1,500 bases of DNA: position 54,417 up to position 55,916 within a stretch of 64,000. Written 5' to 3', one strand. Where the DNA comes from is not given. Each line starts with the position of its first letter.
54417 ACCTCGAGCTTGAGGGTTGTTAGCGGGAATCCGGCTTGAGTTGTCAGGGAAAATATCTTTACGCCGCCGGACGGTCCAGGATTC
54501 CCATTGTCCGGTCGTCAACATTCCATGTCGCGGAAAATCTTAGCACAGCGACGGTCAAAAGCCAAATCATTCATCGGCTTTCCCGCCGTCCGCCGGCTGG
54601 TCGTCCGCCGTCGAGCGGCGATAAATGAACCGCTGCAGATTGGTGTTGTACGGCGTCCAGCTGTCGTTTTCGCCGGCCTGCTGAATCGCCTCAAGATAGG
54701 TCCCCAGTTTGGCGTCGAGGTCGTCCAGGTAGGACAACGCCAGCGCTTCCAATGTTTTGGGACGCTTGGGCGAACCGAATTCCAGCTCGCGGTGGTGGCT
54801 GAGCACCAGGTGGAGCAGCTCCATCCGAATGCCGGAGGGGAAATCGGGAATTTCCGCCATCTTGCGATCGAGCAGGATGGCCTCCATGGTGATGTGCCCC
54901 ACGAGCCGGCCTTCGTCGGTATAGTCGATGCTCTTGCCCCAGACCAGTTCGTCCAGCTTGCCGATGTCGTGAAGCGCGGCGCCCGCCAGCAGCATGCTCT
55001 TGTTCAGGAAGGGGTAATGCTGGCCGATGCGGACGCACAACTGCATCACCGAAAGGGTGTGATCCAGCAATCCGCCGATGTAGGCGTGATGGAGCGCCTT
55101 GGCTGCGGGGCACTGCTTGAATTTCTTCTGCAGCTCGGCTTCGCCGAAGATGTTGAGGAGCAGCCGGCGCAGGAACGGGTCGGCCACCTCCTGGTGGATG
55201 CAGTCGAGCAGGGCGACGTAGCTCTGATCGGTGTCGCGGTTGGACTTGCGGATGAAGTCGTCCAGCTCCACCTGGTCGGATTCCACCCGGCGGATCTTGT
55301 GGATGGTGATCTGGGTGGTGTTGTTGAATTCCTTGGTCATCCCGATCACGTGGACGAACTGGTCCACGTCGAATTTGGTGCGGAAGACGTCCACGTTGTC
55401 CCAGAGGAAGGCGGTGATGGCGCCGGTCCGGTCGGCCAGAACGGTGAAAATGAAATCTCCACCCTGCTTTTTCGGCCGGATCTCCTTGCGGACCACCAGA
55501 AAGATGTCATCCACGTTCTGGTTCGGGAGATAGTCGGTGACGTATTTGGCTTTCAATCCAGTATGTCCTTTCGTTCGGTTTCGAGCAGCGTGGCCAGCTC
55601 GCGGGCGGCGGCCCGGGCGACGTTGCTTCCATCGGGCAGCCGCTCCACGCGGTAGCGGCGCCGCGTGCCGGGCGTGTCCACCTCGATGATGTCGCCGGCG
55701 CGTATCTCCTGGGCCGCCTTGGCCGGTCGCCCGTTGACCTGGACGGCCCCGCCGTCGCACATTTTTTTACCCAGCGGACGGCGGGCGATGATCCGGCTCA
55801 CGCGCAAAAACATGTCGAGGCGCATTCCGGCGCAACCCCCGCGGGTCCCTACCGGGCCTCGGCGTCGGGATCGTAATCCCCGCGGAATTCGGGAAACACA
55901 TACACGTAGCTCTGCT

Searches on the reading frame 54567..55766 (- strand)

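Call 54: search_protein_families(library=ncbifam, proteins=[window:54567-55766:-], max_evalue=0.00001)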
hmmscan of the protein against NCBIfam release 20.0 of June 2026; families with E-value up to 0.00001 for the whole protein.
window:54567-55766:- (399 aa): 3 families
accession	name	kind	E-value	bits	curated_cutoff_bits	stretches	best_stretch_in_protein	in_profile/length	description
NF010007.0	PRK13480.1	equivalog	1.5e-50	172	460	1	74-362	3-288/314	3'-5' exoribonuclease YhaM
TIGR03760.1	ICE_TraI_Pfluor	equivalog_domain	1.1e-06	28.5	161.4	1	214-251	49-86/218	integrating conjugative element relaxase, PFGI-1 class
TIGR01596.1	cas3_HD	equivalog_domain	1.9e-06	28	43.45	1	233-368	1-142/178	CRISPR-associated endonuclease Cas3''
